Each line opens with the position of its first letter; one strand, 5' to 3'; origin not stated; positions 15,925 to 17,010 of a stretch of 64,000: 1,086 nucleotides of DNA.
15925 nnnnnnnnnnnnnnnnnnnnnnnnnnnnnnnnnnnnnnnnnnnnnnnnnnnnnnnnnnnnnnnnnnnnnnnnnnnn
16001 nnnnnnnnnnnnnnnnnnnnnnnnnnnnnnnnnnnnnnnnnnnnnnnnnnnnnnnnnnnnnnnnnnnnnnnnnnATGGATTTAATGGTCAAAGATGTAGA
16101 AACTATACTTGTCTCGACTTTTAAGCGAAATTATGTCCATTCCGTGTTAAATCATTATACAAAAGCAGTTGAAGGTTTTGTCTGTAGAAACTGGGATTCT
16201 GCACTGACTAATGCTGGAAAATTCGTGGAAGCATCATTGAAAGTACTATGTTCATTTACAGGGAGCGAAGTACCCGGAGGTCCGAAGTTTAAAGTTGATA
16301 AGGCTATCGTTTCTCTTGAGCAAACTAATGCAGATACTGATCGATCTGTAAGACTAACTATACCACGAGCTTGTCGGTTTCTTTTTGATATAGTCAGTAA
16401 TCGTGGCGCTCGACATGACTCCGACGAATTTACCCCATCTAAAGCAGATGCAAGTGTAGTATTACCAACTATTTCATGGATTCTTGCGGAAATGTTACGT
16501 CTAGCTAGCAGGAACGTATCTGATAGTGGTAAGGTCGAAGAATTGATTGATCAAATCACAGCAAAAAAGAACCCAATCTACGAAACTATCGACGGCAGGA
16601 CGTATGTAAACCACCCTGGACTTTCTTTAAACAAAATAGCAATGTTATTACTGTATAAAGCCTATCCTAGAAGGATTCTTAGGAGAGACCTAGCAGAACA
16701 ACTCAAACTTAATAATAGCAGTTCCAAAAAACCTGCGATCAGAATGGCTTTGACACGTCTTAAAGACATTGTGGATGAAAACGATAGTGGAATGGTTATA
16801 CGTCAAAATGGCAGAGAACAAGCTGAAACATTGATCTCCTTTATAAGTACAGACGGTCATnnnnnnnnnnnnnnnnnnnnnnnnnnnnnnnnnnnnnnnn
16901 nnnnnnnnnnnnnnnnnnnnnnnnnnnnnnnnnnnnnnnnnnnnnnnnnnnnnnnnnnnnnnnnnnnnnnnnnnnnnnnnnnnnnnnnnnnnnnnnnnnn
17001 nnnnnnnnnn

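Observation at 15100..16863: Shared winged-helix-like module across three adjacent island proteins; possible degenerate HEPN-like patch in ORF C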

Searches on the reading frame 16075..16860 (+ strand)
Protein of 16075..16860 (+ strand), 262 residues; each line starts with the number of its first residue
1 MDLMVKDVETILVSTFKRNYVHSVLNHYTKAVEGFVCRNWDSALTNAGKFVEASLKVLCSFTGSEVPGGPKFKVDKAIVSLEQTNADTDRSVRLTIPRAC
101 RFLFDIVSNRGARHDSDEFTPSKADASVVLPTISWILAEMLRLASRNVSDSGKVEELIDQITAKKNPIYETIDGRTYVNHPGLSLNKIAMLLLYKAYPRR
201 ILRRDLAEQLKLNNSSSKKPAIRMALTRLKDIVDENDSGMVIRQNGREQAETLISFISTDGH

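Call 9: search_protein_families(library=pfam, proteins=[window:16075-16860:+], max_evalue=10)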
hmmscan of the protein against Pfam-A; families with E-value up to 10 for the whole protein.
window:16075-16860:+ (262 aa): 0 families

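Call 10: search_protein_families(library=padloc, proteins=[window:16075-16860:+], max_evalue=10)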
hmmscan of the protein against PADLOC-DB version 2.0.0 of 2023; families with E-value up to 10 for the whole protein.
window:16075-16860:+ (262 aa): 0 families

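Call 11: search_protein_families(library=ncbifam, proteins=[window:16075-16860:+], max_evalue=10)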
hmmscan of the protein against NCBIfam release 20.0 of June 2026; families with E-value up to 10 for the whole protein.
window:16075-16860:+ (262 aa): 0 families

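Call 15: find_homologous_proteins(query=window:16075-16860:+)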
Query window:16075-16860:+ (262 aa): 254 proteins with E <= 0.001 among 889 candidates; the best 120 are listed.
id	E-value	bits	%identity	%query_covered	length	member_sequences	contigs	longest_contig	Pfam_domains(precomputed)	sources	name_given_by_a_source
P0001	1.2e-167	573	100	100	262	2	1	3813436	-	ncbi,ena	-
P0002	1.3e-133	462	80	99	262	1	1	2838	-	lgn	-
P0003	4.9e-114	398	69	98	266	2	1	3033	-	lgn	-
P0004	2.3e-79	284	53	97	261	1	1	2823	-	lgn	-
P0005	1.6e-77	278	53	94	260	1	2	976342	-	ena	-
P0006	5.2e-77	277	52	96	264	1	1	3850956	-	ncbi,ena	-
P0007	8.5e-77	276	52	93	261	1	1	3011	-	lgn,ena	-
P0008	8.1e-66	240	48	95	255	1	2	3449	-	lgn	-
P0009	5.0e-65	237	46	95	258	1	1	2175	-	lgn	-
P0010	2.3e-64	235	44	96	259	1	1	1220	-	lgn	-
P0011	6.0e-64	234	46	95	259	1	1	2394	-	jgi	-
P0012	2.0e-62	229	42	95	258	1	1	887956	-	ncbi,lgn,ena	-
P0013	4.1e-62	228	44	93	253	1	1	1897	-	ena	-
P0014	2.9e-61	225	43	94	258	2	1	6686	-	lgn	-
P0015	9.1e-61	223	45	97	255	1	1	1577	-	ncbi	-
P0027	3.5e-52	195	40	94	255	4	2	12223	-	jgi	jgi:hypothetical protein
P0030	1.6e-51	193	40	95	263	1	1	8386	-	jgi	jgi:hypothetical protein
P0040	9.3e-50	187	41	97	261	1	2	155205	-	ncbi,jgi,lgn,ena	-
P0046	2.2e-49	186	41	95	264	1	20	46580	-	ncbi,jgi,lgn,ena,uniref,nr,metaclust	ncbi:MAG: hypothetical protein COS47_00465 [Candidatus Nealsonbacteria bacterium CG03_land_8_20_14_0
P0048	2.4e-49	186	37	94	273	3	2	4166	-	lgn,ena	-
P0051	2.8e-49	186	38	95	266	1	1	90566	-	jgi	jgi:hypothetical protein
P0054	3.7e-49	185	38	96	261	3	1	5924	-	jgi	jgi:hypothetical protein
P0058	6.5e-49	185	41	93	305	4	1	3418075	-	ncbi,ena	-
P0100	1.1e-46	177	39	95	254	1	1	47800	-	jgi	jgi:hypothetical protein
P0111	5.0e-46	175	42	85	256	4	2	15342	-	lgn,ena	-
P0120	1.8e-45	173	39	96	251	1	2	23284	-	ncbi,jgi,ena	-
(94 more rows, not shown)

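Call 16: search_protein_families(library=phrogs, proteins=[window:16075-16860:+], max_evalue=10)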
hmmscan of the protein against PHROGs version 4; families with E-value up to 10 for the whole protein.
window:16075-16860:+ (262 aa): 1 family
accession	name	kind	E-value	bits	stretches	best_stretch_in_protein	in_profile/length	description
phrog_33438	-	unknown function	0.29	11.9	1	226-237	22-33/47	-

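Call 18: find_encoding_contigs(protein=P0006, flank=6000, max_places=3)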
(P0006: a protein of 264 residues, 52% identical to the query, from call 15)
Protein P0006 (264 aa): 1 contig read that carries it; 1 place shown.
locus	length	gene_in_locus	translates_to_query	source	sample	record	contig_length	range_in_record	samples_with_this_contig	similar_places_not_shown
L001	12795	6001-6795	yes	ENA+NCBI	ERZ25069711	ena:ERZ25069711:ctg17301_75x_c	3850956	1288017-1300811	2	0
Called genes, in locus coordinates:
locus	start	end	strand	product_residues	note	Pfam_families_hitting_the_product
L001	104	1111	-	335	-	PF08240:ADH_N, PF00107:ADH_zinc_N, PF13602:ADH_zinc_N_2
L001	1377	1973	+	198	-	PF00657:Lipase_GDSL, PF13472:Lipase_GDSL_2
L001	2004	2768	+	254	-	PF05721:PhyH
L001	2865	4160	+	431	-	PF00275:EPSP_synthase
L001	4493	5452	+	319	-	-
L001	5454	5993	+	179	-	-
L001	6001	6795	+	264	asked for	-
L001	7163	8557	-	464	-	PF01420:Methylase_S (faint)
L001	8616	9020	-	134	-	PF01850:PIN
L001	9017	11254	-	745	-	PF13588:HSDR_N_2, PF02384:N6_Mtase, PF07669:Eco57I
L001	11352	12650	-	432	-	PF26308:YopA_M, PF27216:YopA_C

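Call 19: find_encoding_contigs(protein=P0012, flank=6000, max_places=3)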
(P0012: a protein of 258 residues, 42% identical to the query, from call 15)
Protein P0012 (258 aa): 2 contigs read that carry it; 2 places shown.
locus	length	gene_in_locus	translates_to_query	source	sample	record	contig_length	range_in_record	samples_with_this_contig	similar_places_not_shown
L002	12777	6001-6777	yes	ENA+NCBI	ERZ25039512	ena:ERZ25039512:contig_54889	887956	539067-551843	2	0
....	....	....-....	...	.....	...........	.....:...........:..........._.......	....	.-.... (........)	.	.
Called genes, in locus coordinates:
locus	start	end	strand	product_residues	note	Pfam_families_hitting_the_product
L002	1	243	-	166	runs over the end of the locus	PF02643:DUF192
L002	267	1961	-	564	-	PF00932:LTD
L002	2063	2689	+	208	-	-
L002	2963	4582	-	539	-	PF00239:Resolvase, PF07508:Recombinase, PF13408:Zn_ribbon_recom (weak)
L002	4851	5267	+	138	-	-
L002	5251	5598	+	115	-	-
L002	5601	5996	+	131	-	-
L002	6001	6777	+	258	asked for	-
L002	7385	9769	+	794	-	-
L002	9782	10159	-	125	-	-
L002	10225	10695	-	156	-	-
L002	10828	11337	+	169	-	-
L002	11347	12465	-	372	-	-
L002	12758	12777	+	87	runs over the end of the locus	-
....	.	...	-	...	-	?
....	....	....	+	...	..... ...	-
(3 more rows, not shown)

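Call 20: find_encoding_contigs(protein=P0002, flank=6000, max_places=3)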
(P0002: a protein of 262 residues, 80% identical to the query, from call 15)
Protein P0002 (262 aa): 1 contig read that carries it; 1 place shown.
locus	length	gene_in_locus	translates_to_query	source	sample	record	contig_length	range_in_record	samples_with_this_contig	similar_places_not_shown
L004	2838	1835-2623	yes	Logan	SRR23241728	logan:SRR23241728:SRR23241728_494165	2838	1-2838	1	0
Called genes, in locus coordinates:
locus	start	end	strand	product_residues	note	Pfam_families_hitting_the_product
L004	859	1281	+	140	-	-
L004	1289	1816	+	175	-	-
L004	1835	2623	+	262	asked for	-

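Call 21: find_encoding_contigs(protein=P0003, flank=6000, max_places=3)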
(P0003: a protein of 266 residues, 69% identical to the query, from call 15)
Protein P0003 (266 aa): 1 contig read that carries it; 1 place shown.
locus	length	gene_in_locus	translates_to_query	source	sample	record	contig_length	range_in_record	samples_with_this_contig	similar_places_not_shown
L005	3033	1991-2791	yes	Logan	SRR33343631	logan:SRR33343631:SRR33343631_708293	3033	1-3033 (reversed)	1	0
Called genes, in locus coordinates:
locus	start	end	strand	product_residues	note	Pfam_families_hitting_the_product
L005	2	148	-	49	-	?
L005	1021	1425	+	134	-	-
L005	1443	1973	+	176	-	-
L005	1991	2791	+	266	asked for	-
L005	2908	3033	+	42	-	?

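Call 28: find_related_loci(query=A1, collection=genome_contigs, flank=6000)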
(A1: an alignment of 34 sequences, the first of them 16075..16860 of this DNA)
Query A1 (262 aa) in genome_contigs; peptide patterns used: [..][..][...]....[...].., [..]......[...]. (x = any residue, [..] = any of these).
110 stretches matched a pattern; 95 encode a relative of the query (tblastn E <= 1e-3); the best 80 are kept; 80 distinct loci.
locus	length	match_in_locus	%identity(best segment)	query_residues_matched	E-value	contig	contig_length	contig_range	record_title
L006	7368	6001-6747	43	8-255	1e-67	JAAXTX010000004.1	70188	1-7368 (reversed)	MAG: Candidatus Moraniibacteriota bacterium isolate W4_Combined_metabat1_121 W4_Combined_metabat1_121_NODE_71, whole gen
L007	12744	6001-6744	42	8-255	2e-62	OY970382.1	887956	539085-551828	MAG: uncultured bacterium isolate MFD03726.bin.c.5 genome assembly, chromosome: 1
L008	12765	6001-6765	40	4-260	4e-62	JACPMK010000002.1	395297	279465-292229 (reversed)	MAG: Candidatus Wildermuthbacteria bacterium isolate NC_groundwater_547_Ag_S-0.1um_45_20 S35_SO-1_scaffold_531043, whole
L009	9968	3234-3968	42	8-255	6e-60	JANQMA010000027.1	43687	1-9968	MAG: Candidatus Omnitrophota bacterium isolate PL25a_bin.80 k99_5114137, whole genome shotgun sequence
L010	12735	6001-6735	43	8-255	2e-59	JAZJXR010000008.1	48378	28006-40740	MAG: Patescibacteria group bacterium isolate ADI_H1L2_2_122_18_3-bin032_1 ADIH1L22_B032_1_000000000008, whole genome sho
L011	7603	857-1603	40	7-255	9e-57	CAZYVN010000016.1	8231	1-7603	MAG TPA_asm: uncultured Candidatus Saccharibacteria bacterium isolate binchicken_co185_161 genome assembly, contig: NODE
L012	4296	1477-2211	39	12-255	6e-56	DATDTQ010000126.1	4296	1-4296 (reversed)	MAG TPA_asm: Candidatus Peribacteraceae bacterium isolate SMAG_U8035 k141_464310, whole genome shotgun sequence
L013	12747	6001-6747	37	5-255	6e-55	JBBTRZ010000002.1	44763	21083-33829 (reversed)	MAG: Patescibacteria group bacterium isolate H51-bin050_1 H51_bin050_1_000000000002, whole genome shotgun sequence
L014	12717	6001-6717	41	11-253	4e-55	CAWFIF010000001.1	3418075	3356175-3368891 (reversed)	MAG: uncultured delta proteobacterium isolate MFD02248.bin.1.46 genome assembly, contig: contig_107, whole genome shotgu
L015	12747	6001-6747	35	6-254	3e-54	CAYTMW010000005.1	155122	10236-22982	MAG TPA_asm: uncultured Gemmatimonas sp. isolate SRP136066_co1_250 genome assembly, contig: NODE_40_length_155122_cov_62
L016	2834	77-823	37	5-255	1e-54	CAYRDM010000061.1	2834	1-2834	MAG TPA_asm: uncultured Candidatus Saccharibacteria bacterium isolate SRP193066_co2_445 genome assembly, contig: NODE_21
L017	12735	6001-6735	37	8-254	7e-54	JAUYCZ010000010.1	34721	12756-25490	MAG: bacterium isolate C20_maxbin.116 C20_k141_683001, whole genome shotgun sequence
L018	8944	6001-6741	41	8-254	6e-54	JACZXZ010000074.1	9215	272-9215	MAG: Proteobacteria bacterium isolate B25D1T2 B25D1T2_NODE2184, whole genome shotgun sequence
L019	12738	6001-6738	37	8-255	1e-53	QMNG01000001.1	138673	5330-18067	MAG: candidate division Kazan bacterium isolate B79_G16 B79_Guay16_scaffold_00009, whole genome shotgun sequence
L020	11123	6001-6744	36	8-255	2e-53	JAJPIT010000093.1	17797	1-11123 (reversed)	MAG: Terriglobia bacterium isolate Centralia_MAG_36 k107_32278980, whole genome shotgun sequence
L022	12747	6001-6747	37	6-254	2e-53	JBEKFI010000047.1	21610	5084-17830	MAG: Verrucomicrobiia bacterium isolate SPRUCE 226 SPRUCE_226_47, whole genome shotgun sequence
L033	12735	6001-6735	37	8-254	4e-53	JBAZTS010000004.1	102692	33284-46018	MAG: Candidatus Paceibacterota bacterium isolate SO_2017_GW1_209 NODE_1344_length_102692_cov_6.658782_OW334_2017, whole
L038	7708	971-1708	39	12-256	1e-55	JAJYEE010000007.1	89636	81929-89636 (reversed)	MAG: Proteobacteria bacterium isolate DBS1-1.bin143 NODE_322_length_89636_cov_21.915338, whole genome shotgun sequence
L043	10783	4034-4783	37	8-255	1e-50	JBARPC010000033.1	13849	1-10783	MAG: Minisyncoccales bacterium isolate MFD13423_ilm_asm_bin13 k127_103712, whole genome shotgun sequence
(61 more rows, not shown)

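Call 34: predict_structure(alignment_id=A1)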
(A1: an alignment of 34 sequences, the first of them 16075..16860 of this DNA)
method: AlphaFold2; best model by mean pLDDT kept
length: 262 residues; sequences in the alignment: 34
mean_pLDDT: 91.0   pTM: 0.77
mean pLDDT of the five models: 91.0, 90.2, 89.3, 88.5, 87.6
residues with pLDDT >= 90: 200; 70-90: 47; 50-70: 10; < 50: 5
segments of 3 or more residues with pLDDT < 50: 111-114
pLDDT, mean of each block of 10 residues (from residue 1): 87 96 97 91 95 97 89 94 95 97 87 57 91 97 91 92 85 89 94 95 96 92 96 96 96 84 48
secondary structure, 60 per line:
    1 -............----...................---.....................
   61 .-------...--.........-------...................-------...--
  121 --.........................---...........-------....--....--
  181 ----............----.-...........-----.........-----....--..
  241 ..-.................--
elements in order: H2-13 H18-36 H40-61 H74-82 H90-108 H123-147 H151-161 E169-172 E175-178 H185-196 H203-213 H219-227 E233-236 E239-242 H244-260

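Call 42: search_protein_families(library=pfam, alignment_id=A1, max_evalue=1)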
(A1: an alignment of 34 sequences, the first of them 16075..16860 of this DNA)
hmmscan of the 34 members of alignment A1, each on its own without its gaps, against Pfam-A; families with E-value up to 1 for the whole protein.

A. member 1, window:16075-16860:+ (262 aa): 0 families

B. families by the number of members that match (of 34 scanned): 22 families
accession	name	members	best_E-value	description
PF05168.19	HEPN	13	6.1e-05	HEPN domain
PF00486.34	Trans_reg_C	5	7e-05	Transcriptional regulatory protein, C terminal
PF07848.18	PaaX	3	0.023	PaaX-like protein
PF21322.2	KDM6_C-hel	2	0.0026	Lysine-specific demethylase 6/UTY, C-terminal helical domain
PF09509.15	Hypoth_Ymh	2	0.059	Protein of unknown function (Hypoth_ymh)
PF15533.11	Ntox33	2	0.15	Bacterial toxin 33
PF14063.11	DUF4254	1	0.003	Protein of unknown function (DUF4254)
PF17611.7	DUF5506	1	0.02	Family of unknown function (DUF5506)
PF12119.13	DUF3581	1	0.029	Protein of unknown function (DUF3581)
PF04689.18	S1FA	1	0.049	DNA binding protein S1FA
PF25716.1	BPP1_LPA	1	0.053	Late promoter-activating protein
PF00763.28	THF_DHG_CYH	1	0.066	Tetrahydrofolate dehydrogenase/cyclohydrolase, catalytic domain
PF23789.1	Pre_tape_measure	1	0.071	Pre-tape measure protein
PF08146.17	BP28CT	1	0.092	BP28CT (NUC211) domain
PF11387.14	DUF2795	1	0.12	Protein of unknown function (DUF2795)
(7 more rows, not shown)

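Call 43: search_solved_structures(query=A1, max_evalue=10)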
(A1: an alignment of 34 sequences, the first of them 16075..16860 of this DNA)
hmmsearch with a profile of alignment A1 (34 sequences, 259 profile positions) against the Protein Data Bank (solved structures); distinct sequences matched with E-value up to 10: 5.
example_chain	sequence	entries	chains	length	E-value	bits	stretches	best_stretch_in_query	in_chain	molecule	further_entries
8glt_1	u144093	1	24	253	0.04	16.5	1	17-60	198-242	C2-chlorophyll-comp_O32-15_ctermHis, polyalanine model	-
7unh_A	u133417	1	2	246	0.043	16.4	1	17-59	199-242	SP2 designed chlorophyll dimer protein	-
7uni_A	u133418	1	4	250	0.046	16.3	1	17-59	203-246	SP2-ZnPPaM designed chlorophyll dimer protein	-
1qqi_A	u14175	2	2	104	0.8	12.2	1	184-240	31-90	PHOSPHATE REGULON TRANSCRIPTIONAL REGULATORY PROTEIN PHOB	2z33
3t72_A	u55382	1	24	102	0.81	12.2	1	184-240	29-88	Phosphate regulon transcriptional regulatory protein phoB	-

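Call 55: search_protein_families(library=pfam, alignment_id=A4, max_evalue=1)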
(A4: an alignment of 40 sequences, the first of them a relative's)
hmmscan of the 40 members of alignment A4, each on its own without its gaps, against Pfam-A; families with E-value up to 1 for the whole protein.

A. member 1, L002:5601-5993:+ (131 aa): 1 family
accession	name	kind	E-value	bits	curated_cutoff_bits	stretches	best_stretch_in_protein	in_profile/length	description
PF05550.16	Peptidase_C53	-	0.19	11.9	27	0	20-48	33-63/168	Pestivirus Npro endopeptidase C53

B. families by the number of members that match (of 40 scanned): 15 families
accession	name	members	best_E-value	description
PF14338.12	Mrr_N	3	0.085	Mrr N-terminal domain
PF00457.24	Glyco_hydro_11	2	0.034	Glycosyl hydrolases family 11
PF13338.12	AbiEi_4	2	0.14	Transcriptional regulator, AbiEi antitoxin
PF16720.10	Albumin_I_a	1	0.0042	Albumin I chain a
PF00766.25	ETF_alpha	1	0.033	Electron transfer flavoprotein FAD-binding domain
PF13627.12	LptM_cons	1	0.033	LPS-assembly lipoprotein LptM, conserved region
PF22215.1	MLKL_N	1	0.043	Mixed lineage kinase domain-like N-terminal domain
PF19228.4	DUF5881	1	0.054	Family of unknown function (DUF5881)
PF24393.1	Pepco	1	0.11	Pepco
PF20100.4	DUF6490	1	0.13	Family of unknown function (DUF6490)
PF11427.14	HTH_Tnp_Tc3_1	1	0.15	Tc3 transposase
PF18121.7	TFA2_Winged_2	1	0.18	TFA2 Winged helix domain 2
PF05550.16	Peptidase_C53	1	0.19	Pestivirus Npro endopeptidase C53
PF07992.20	Pyr_redox_2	1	0.24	Pyridine nucleotide-disulphide oxidoreductase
PF24360.1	DUF7516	1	0.25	Domain of unknown function (DUF7516)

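Call 56: search_protein_families(library=pfam, alignment_id=A5, max_evalue=1)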
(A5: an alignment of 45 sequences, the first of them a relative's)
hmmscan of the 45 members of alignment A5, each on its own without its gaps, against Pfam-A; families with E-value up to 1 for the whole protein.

A. member 1, L002:5251-5595:+ (115 aa): 0 families

B. families by the number of members that match (of 45 scanned): 28 families (the first 25 are shown)
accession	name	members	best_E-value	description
PF13828.11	DUF4190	5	0.071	Domain of unknown function (DUF4190)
PF03965.22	Penicillinase_R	4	0.042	Penicillinase repressor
PF22797.1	SlpA_D2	3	0.0007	SlpA domain II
PF14544.11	DUF4443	3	0.011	Domain of unknown function (DUF4443)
PF07426.16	Dynactin_p22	3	0.077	Dynactin subunit p22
PF13309.12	HTH_22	2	0.018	HTH domain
PF18367.6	Rv2175c_C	2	0.074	Rv2175c C-terminal domain of unknown function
PF00013.35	KH_1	2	0.092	KH domain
PF09840.14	DUF2067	1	0.013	Uncharacterized protein conserved in archaea (DUF2067)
PF13113.11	DUF3970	1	0.021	Protein of unknown function (DUF3970)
PF01609.27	DDE_Tnp_1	1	0.044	Transposase DDE domain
PF05960.17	DUF885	1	0.059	Bacterial protein of unknown function (DUF885)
PF20446.3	ABC_N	1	0.068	ATPase of the ABC class N-terminal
PF00831.28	Ribosomal_L29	1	0.068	Ribosomal L29 protein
PF01047.28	MarR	1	0.069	MarR family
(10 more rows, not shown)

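Call 57: search_solved_structures(query=A4, max_evalue=10)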
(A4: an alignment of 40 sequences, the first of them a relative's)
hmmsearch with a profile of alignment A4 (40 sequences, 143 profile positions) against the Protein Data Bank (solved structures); distinct sequences matched with E-value up to 10: 0.

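Call 58: search_solved_structures(query=A5, max_evalue=10)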
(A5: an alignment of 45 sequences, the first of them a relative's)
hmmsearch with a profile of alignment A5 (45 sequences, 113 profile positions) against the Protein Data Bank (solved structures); distinct sequences matched with E-value up to 10: 9.
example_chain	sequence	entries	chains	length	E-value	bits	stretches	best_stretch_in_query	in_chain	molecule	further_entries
1p6r_A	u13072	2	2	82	0.017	18.6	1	67-110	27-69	Penicillinase repressor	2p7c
1j22_A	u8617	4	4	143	0.16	15.4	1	12-69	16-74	ATP-dependent RNA helicase, putative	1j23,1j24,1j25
4rs8_A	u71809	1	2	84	0.26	14.8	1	30-82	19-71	AspA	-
5k5o_A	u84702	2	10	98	0.31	14.5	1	30-83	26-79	AspA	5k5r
5k1y_C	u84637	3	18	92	0.34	14.4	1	30-82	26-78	AspA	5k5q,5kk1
5gi4_A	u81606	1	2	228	0.58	13.7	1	59-104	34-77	ATP-dependent RNA helicase DeaD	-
2zbi_A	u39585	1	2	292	1.4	12.4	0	37-76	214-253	Flagellin homolog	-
3k8v_A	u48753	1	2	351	2.1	11.9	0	37-76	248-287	Flagellin homolog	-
3k8w_A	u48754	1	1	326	2.2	11.8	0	37-76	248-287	Flagellin homolog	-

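Call 62: find_related_loci(query=A1, collection=viral_contigs, flank=8000)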
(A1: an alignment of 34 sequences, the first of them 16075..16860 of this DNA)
Query A1 (262 aa) in viral_contigs; peptide patterns used: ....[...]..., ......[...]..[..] (x = any residue, [..] = any of these).
19 stretches matched a pattern, but none encodes a relative of the query by tblastn (E <= 1e-3).
